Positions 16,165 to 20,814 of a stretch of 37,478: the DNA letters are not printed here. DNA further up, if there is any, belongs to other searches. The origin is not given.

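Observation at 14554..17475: Fused two-gene partner-switching-like module whose output appears to be a kinase, not a sigma factor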

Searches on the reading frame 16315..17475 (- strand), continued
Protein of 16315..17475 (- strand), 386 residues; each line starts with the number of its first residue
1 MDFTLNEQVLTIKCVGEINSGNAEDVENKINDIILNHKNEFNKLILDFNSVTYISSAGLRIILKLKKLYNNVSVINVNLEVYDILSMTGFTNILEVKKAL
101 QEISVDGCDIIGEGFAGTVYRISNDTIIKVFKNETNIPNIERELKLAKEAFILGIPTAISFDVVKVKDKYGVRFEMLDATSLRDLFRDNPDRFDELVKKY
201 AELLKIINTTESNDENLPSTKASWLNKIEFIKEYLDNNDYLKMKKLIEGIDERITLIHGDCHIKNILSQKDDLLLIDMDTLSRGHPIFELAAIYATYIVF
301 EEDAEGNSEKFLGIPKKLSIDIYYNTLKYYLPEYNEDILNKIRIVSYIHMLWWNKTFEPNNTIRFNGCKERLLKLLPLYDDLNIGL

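Call 79: search_solved_structures(query=A2, max_evalue=0.01, show_alignments=0)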
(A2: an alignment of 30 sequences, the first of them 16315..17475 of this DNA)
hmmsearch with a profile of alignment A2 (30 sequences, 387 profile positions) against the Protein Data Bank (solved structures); distinct sequences matched with E-value up to 0.01: 43.
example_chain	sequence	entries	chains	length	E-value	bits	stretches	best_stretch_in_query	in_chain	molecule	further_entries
4hyl_A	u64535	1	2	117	2.2e-12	49.9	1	4-92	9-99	Stage II sporulation protein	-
1th8_B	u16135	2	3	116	4.6e-12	48.8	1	3-96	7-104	Anti-sigma F factor antagonist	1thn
1auz_A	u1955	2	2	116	4.7e-12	48.8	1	2-97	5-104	SPOIIAA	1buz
1tid_B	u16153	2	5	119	5.3e-11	45.3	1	3-96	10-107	Anti-sigma F factor antagonist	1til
1sbo_A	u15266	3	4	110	5.7e-11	45.2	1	5-98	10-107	Putative anti-sigma factor antagonist TM1442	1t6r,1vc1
6m36_B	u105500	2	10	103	8.3e-07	31.5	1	2-96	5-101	Anti-sigma-B factor antagonist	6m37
3w0m_A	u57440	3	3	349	8.5e-06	28.2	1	221-293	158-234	Hygromycin-B 4-O-kinase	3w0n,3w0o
3w0r_A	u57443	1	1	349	2.6e-05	26.6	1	221-293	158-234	Hygromycin-B 4-O-kinase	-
3w0s_A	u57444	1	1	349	0.0002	23.7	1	221-293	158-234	Hygromycin-B 4-O-kinase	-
3tyk_A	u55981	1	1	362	0.00021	23.6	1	221-293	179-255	Hygromycin-B 4-O-kinase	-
3w0q_A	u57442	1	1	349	0.00029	23.2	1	221-293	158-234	Hygromycin-B 4-O-kinase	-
3w0p_A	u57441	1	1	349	0.00036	22.8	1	221-293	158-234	Hygromycin-B 4-O-kinase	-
8ih8_A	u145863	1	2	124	0.00049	22.4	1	6-64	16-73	Anti-sigma-F factor antagonist RsfB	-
3i0o_A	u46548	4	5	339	0.00053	22.3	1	195-278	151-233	Spectinomycin phosphotransferase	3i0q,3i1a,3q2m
3fi8_A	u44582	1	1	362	0.0011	21.2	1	188-293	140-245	Choline kinase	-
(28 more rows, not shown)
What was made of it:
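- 17170..17475 (-): STAS domain (aa 1-102), anti-sigma-antagonist type. The family profile hits SpoIIAA and RsbV structures at 1e-12 (call 79).
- The profile hits hygromycin, spectinomycin, choline, MTR and N-acetylhexosamine kinases (call 79).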

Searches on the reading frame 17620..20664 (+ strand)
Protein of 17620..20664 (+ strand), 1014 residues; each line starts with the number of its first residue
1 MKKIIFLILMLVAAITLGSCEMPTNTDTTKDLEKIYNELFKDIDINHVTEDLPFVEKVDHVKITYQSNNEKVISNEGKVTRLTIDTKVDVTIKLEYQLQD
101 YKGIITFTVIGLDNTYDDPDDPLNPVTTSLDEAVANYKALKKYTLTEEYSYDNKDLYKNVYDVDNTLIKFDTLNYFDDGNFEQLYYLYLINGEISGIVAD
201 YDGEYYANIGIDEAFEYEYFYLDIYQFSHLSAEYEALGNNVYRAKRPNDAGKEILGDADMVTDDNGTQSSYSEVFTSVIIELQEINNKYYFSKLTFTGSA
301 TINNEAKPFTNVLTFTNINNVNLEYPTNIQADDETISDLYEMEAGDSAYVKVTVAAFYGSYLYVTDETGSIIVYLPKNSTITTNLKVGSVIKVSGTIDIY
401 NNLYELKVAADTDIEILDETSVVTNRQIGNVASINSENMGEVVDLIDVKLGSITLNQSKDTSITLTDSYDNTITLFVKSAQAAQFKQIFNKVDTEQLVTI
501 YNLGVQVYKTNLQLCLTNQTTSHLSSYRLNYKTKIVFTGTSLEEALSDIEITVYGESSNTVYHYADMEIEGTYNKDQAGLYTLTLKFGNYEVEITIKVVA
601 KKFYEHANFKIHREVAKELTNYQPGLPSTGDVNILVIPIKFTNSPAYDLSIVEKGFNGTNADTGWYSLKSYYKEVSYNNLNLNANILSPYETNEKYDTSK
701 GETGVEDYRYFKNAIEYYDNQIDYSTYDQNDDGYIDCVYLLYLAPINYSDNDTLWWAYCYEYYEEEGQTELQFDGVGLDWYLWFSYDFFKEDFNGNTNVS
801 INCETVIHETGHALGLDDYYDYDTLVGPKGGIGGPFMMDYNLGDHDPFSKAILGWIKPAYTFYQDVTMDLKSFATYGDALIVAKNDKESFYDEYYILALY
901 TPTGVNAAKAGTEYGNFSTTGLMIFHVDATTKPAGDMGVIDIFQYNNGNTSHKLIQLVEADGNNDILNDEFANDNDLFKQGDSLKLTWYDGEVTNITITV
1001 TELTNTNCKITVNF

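Call 55: search_protein_families(library=pfam, proteins=[window:17620-20664:+], max_evalue=0.00001)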
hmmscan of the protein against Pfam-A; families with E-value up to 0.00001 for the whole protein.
window:17620-20664:+ (1014 aa): 1 family
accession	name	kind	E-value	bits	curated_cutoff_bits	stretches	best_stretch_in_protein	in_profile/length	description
PF01336.31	tRNA_anti-codon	-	5.7e-08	33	27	0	361-408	19-69/75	OB-fold nucleic acid binding domain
